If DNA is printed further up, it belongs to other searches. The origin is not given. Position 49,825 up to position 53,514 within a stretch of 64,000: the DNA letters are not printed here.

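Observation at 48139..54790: Operon-like string DnaJ/CbpA-like - 82-aa ORF - 1129-aa unassignable membrane/coiled-coil protein - REC-GGDEF - NarL/LuxR, directly downstream of an NtrC-type activator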

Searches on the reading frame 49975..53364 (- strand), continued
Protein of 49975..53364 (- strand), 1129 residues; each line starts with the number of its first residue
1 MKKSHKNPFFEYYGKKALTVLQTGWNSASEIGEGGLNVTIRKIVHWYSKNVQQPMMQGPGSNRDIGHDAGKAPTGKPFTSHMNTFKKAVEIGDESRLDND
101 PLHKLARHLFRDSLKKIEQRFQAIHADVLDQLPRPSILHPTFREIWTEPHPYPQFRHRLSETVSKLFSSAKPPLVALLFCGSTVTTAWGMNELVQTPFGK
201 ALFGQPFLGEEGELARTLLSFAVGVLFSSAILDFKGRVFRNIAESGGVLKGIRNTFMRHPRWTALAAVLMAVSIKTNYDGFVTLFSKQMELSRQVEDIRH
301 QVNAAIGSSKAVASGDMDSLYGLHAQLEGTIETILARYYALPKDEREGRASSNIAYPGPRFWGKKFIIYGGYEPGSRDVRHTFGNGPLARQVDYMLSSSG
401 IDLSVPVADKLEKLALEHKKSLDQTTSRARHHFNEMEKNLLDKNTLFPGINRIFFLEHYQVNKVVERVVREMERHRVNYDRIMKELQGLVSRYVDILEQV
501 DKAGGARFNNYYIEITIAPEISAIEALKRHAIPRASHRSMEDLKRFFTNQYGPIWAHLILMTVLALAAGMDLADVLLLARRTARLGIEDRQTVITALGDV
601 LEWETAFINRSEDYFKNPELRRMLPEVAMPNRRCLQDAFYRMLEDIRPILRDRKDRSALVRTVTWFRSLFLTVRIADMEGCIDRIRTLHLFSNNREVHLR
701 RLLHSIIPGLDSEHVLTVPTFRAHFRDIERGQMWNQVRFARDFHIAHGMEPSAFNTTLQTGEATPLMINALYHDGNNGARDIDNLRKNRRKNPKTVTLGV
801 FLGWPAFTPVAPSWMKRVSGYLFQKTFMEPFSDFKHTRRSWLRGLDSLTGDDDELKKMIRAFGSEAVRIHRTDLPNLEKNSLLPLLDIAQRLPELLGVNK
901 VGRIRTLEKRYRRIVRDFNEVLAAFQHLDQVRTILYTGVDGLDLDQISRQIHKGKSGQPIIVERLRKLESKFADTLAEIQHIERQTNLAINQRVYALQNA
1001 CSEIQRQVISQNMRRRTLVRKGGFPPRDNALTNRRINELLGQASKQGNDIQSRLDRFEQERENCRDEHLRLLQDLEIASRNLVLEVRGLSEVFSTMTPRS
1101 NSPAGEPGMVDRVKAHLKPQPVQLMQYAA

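Call 48: search_protein_families(library=pfam, proteins=[P0008, P0006, P0026, P0030, P0041, P0023], max_evalue=0.01)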
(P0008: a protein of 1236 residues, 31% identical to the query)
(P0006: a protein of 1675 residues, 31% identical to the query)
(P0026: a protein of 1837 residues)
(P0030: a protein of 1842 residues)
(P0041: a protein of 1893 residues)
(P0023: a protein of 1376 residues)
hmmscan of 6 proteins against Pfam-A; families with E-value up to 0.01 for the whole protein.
P0008 (1236 aa): 1 family
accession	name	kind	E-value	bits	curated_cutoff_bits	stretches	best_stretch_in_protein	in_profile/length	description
PF07238.19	PilZ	-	2.3e-07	31.5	22.5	1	1130-1212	2-87/102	PilZ domain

P0006 (1675 aa): 0 families

P0026 (1837 aa): 1 family
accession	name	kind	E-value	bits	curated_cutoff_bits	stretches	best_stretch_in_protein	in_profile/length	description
PF07238.19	PilZ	-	1.4e-20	73.9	22.5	3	1717-1807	3-96/102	PilZ domain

P0030 (1842 aa): 1 family
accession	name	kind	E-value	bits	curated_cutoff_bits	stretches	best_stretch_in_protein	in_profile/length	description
PF07238.19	PilZ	-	6.6e-12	46.1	22.5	1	1702-1787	2-90/102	PilZ domain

P0041 (1893 aa): 1 family
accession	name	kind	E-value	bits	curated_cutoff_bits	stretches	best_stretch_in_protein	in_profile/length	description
PF07238.19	PilZ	-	0.0013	19.4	22.5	0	1259-1337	3-84/102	PilZ domain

P0023 (1376 aa): 2 families
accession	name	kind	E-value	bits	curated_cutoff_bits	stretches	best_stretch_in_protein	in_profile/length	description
PF07238.19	PilZ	-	1.8e-05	25.4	22.5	1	1279-1374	1-99/102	PilZ domain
PF15372.11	DUF4600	-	0.0055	17.4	27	0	473-535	34-96/128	Domain of unknown function (DUF4600)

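Call 54: search_protein_families(library=padloc, proteins=[window:49975-53364:-], max_evalue=1)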
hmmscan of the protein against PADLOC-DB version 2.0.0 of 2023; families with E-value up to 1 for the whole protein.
window:49975-53364:- (1129 aa): 0 families

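Call 58: search_protein_families(library=pfam, proteins=[L039:7933-9807:+, L039:13449-13928:+, L039:16819-18519:+, L046:14941-17145:+, L040:7170-9686:+, L040:13439-14326:-, L041:6730-7653:+, L041:8287-9711:+, L054:1591-1950:+, L002:7511-7924:+], max_evalue=0.001)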
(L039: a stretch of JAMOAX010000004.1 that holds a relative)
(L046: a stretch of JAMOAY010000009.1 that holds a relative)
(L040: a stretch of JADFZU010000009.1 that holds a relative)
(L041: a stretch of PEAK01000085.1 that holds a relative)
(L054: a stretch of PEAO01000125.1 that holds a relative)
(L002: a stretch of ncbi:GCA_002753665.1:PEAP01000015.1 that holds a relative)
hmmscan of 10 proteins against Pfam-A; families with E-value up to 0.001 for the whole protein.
L039:7933-9807:+ (624 aa): 6 families
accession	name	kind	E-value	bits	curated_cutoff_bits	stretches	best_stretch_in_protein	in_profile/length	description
PF00009.33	GTP_EFTU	-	9.9e-57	192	26.5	1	23-213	2-186/188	Elongation factor Tu GTP binding domain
PF21018.2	BipA_C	-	5.2e-46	155.4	23.8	1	504-612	1-109/110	TypA/BipA C-terminal domain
PF00679.30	EFG_C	-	2e-23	82.7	27.9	1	416-493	3-80/89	Elongation factor G C-terminus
PF03144.31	GTP_EFTU_D2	-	8.2e-08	33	30.3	1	240-308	3-73/73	Elongation factor Tu domain 2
PF22042.2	EF-G_D2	-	6.3e-06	26.7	27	1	223-308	1-82/84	Elongation factor G domain 2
PF01926.29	MMR_HSR1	-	0.00011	22.8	21.9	1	27-148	2-113/113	50S ribosome-binding GTPase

L039:13449-13928:+ (159 aa): 1 family
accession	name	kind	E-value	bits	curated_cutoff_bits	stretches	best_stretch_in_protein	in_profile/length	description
PF00072.30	Response_reg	-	1.4e-18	67.5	30.2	1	29-153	2-110/111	Response regulator receiver domain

L039:16819-18519:+ (566 aa): 5 families
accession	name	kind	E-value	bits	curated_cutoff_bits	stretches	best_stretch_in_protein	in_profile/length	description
PF00563.25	EAL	-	9.4e-67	225.3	31.3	1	316-551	3-236/236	EAL domain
PF00990.26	GGDEF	-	2e-52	177.7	23.8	1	138-294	1-160/161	Diguanylate cyclase, GGDEF domain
PF13188.13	PAS_8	-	5e-07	29.8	21.8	1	19-68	6-55/65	PAS domain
PF00989.32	PAS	-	2.5e-06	27.9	22.6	1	17-124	4-113/113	PAS fold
PF13426.13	PAS_9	-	0.00011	22.9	27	1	26-126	3-103/103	PAS domain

L046:14941-17145:+ (734 aa): 7 families
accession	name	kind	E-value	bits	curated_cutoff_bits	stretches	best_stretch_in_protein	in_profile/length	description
PF00072.30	Response_reg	-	1.1e-31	109.7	30.2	2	610-722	1-110/111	Response regulator receiver domain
PF02518.31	HATPase_c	-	1.4e-28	100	26.4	1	281-396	1-110/111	Histidine kinase-, DNA gyrase B-, and HSP90-like ATPase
PF00512.31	HisKA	-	9.1e-21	74.1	26.9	1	170-234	2-66/66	His Kinase A (phospho-acceptor) domain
PF00989.32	PAS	-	7.2e-07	29.6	22.6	1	34-133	5-99/113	PAS fold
PF08448.16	PAS_4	-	9.4e-06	26.3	23.1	1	41-150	6-109/110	PAS fold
PF13426.13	PAS_9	-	1.3e-05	25.8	27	1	41-147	2-102/103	PAS domain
PF13188.13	PAS_8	-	0.00022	21.4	21.8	1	32-72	3-44/65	PAS domain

L040:7170-9686:+ (838 aa): 6 families
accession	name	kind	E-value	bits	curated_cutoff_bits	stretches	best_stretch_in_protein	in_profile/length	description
PF02518.31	HATPase_c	-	2.7e-28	99.1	26.4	1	410-522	1-107/111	Histidine kinase-, DNA gyrase B-, and HSP90-like ATPase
PF00072.30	Response_reg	-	3.3e-27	95.3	30.2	1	569-679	1-107/111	Response regulator receiver domain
PF00512.31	HisKA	-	2.6e-22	79.1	26.9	1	298-363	1-66/66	His Kinase A (phospho-acceptor) domain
PF13185.12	GAF_2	-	5.6e-09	36.8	28.6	1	164-276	24-135/136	GAF domain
PF01590.32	GAF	-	3e-06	28.3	22.4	1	164-273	23-130/133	GAF domain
PF13492.12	GAF_3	-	0.00074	20.4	27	0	163-276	22-127/129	GAF domain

L040:13439-14326:- (295 aa): 2 families
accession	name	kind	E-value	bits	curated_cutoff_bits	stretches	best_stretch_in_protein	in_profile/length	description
PF00027.35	cNMP_binding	-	1.4e-14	54.2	27.5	1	38-123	3-89/89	Cyclic nucleotide-binding domain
PF01814.28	Hemerythrin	-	9.1e-14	52.5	25.3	1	159-280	2-123/127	Hemerythrin HHE cation binding domain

L041:6730-7653:+ (307 aa): 2 families
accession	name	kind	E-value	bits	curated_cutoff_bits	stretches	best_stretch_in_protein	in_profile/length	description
PF00027.35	cNMP_binding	-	5.2e-13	49.2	27.5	1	47-131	3-88/89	Cyclic nucleotide-binding domain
PF01814.28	Hemerythrin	-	1.2e-12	48.8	25.3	1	171-290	5-124/127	Hemerythrin HHE cation binding domain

L041:8287-9711:+ (474 aa): 1 family
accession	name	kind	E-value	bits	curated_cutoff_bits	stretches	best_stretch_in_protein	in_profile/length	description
PF02321.23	OEP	-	1.1e-34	120.4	22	2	278-459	5-187/187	Outer membrane efflux protein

L054:1591-1950:+ (119 aa): 0 families

L002:7511-7924:+ (137 aa): 0 families

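Call 70: find_encoding_contigs(protein=P0001, flank=10000, max_places=3)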
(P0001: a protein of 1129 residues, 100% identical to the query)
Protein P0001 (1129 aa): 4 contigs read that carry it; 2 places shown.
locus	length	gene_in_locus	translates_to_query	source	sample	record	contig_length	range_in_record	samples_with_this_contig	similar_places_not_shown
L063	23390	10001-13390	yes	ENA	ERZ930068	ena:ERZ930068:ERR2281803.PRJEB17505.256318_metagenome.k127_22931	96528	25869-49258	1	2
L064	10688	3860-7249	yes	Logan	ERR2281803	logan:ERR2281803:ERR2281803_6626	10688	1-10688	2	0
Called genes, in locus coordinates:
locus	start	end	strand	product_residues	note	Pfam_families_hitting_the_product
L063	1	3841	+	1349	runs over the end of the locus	PF00072:Response_reg, PF08447:PAS_3, PF01590:GAF (weak), PF13185:GAF_2, PF00512:HisKA, PF02518:HATPase_c, PF00072:Response_reg, PF01627:Hpt, +2 more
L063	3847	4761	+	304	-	PF00072:Response_reg, PF00990:GGDEF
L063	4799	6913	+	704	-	PF00072:Response_reg, PF00989:PAS, PF13188:PAS_8 (faint), PF08448:PAS_4 (weak), PF13426:PAS_9, PF08448:PAS_4, PF00512:HisKA (faint), PF02518:HATPase_c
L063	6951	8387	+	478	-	PF00072:Response_reg, PF00158:Sigma54_activat, PF14532:Sigma54_activ_2, PF07728:AAA_5, PF25601:AAA_lid_14, PF02954:HTH_8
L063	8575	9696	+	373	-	PF00226:DnaJ, PF01556:DnaJ_C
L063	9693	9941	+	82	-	-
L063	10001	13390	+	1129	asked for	-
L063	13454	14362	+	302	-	PF00072:Response_reg, PF00990:GGDEF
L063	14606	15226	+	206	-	PF00072:Response_reg, PF00196:GerE, PF08281:Sigma70_r4_2 (weak), PF13384:HTH_23 (weak)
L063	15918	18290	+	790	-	PF00072:Response_reg, PF00989:PAS, PF08448:PAS_4, PF13188:PAS_8, PF13426:PAS_9, PF00512:HisKA, PF02518:HATPase_c, PF00072:Response_reg, +3 more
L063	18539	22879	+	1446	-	PF00310:GATase_2, PF04898:Glu_syn_central, PF01645:Glu_synthase, PF01493:GXGXG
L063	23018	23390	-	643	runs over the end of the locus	PF00270:DEAD, PF00271:Helicase_C, PF16124:RecQ_Zn_bind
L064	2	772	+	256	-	?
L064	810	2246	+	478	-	PF00072:Response_reg, PF00158:Sigma54_activat, PF14532:Sigma54_activ_2, PF07728:AAA_5, PF25601:AAA_lid_14, PF02954:HTH_8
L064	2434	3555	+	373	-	PF00226:DnaJ, PF01556:DnaJ_C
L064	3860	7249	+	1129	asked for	-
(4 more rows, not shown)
